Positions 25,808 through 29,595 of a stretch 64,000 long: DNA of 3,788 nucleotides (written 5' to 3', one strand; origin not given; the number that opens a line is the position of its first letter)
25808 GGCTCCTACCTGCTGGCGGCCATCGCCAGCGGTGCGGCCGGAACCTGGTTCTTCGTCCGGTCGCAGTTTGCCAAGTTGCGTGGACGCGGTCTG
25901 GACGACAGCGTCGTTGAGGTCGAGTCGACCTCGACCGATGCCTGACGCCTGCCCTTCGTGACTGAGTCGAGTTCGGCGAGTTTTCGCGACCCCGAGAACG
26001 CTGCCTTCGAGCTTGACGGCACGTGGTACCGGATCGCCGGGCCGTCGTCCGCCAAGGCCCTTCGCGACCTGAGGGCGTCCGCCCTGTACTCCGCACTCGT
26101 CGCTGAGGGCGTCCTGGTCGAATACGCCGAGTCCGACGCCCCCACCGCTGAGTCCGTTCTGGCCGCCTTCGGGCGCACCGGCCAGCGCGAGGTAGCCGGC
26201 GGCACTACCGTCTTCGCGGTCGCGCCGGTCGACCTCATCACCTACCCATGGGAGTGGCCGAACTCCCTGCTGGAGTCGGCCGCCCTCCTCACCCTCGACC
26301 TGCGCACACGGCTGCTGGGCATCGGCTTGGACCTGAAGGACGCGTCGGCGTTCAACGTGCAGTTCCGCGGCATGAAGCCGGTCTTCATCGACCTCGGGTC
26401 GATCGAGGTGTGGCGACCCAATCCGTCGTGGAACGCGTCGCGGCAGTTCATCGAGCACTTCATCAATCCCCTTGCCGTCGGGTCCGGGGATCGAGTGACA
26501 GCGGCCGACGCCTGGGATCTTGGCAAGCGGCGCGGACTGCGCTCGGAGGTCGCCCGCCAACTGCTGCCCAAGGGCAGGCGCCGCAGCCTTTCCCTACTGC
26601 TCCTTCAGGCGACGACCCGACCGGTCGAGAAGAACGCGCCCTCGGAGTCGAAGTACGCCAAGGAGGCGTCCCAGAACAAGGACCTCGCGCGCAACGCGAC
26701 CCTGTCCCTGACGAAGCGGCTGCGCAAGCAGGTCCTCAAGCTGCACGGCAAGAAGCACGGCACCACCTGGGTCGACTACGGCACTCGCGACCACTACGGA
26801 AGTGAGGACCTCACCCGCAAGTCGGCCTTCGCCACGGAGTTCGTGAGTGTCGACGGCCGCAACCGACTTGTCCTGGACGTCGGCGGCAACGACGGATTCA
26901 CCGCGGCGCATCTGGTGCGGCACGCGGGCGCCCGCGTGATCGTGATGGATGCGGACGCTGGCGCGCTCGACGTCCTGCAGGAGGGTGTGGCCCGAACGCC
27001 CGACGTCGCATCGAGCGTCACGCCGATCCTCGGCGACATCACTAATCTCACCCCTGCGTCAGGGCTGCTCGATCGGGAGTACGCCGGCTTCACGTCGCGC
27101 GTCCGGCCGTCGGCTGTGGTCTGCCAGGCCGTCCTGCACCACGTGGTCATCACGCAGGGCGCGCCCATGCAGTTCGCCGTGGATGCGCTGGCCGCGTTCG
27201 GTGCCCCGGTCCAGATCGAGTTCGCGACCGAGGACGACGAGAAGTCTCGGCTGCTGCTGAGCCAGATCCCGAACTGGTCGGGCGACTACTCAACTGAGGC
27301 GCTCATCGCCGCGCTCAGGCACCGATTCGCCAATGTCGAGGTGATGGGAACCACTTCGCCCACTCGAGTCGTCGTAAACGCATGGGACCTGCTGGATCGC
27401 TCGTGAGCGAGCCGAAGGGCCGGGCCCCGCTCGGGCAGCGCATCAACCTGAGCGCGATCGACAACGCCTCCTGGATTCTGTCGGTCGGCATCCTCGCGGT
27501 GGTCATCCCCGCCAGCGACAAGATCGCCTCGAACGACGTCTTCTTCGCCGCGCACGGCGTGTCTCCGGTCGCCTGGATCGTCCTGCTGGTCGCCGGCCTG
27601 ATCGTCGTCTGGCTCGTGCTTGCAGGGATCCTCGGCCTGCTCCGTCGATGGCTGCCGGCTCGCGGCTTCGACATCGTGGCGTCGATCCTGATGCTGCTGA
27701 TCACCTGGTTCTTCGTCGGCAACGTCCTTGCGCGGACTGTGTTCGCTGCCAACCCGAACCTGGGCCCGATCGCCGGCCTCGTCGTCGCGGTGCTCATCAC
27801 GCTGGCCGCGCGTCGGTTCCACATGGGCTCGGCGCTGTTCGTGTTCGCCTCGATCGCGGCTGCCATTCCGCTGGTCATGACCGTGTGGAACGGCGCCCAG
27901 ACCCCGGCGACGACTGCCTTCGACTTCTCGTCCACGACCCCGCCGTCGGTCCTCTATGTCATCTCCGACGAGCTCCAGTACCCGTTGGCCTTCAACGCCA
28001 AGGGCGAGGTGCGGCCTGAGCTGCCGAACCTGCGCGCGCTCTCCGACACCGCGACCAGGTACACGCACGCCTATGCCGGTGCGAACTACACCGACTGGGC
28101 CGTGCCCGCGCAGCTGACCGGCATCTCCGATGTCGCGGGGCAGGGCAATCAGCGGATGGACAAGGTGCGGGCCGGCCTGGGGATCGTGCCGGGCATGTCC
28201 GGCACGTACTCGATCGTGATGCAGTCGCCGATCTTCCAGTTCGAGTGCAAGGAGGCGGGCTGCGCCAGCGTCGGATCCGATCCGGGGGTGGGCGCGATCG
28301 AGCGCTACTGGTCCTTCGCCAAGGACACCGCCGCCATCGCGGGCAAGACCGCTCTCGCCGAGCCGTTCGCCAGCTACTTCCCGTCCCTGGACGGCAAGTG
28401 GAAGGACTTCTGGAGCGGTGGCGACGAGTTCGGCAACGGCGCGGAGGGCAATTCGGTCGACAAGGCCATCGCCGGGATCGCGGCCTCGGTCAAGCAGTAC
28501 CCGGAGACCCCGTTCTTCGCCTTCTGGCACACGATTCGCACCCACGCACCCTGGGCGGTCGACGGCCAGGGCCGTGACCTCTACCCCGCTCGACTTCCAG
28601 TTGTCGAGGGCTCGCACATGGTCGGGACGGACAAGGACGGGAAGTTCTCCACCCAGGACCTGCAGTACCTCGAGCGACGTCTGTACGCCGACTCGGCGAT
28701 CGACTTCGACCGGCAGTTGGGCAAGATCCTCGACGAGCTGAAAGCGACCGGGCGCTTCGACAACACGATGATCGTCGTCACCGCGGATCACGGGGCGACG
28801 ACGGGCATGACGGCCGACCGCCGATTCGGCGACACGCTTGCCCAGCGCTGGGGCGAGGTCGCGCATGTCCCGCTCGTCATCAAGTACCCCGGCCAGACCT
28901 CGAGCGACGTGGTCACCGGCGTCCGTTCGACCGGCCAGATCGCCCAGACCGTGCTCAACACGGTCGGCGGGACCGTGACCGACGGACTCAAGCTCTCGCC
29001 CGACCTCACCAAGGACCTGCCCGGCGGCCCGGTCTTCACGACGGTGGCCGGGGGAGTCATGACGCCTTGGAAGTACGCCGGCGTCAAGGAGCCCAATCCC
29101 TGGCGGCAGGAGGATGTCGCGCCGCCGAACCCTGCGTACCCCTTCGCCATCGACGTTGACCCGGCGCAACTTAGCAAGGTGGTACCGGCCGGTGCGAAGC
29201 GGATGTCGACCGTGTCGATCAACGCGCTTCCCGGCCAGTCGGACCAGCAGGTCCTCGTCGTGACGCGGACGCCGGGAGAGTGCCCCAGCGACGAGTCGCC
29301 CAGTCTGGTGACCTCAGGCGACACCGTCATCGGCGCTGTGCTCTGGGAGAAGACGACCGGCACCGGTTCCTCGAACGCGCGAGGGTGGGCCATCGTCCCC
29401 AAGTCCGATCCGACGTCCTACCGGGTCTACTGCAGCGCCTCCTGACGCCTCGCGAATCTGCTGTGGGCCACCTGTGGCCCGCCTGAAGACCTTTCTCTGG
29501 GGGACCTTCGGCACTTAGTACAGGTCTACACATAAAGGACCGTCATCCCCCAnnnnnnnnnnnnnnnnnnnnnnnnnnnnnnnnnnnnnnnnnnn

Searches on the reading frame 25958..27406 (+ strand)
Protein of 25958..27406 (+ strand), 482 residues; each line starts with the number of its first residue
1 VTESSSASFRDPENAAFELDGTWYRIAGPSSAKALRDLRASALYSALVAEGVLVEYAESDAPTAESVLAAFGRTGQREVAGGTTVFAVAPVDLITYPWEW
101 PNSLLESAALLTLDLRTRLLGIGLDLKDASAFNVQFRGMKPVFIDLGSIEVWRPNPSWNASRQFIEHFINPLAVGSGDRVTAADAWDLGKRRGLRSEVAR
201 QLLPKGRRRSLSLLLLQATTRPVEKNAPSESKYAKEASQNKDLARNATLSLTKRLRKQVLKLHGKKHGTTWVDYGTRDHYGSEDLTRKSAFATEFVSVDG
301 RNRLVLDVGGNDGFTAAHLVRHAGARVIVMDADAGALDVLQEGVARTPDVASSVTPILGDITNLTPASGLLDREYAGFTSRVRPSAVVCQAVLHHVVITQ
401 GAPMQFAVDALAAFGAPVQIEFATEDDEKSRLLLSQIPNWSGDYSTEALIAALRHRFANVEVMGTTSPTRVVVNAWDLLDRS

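Call 9: search_protein_families(library=pfam, proteins=[window:25958-27406:+], max_evalue=0.001)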
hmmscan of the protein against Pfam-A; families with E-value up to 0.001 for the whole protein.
window:25958-27406:+ (482 aa): 1 family
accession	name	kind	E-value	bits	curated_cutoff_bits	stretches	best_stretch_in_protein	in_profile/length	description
PF13649.12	Methyltransf_25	-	0.00018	22.6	27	1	305-372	1-66/97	Methyltransferase domain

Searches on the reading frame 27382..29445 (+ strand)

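Call 9: search_protein_families(library=pfam, proteins=[window:27382-29445:+], max_evalue=0.001)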
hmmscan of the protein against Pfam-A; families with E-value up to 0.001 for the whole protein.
window:27382-29445:+ (687 aa): 2 families
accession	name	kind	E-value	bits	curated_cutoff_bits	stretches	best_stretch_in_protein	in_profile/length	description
PF00884.28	Sulfatase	-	1e-24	87.8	25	2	351-529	137-300/301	Sulfatase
PF01663.27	Phosphodiest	-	1.4e-05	25.3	23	1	435-476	184-225/342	Type I phosphodiesterase / nucleotide pyrophosphatase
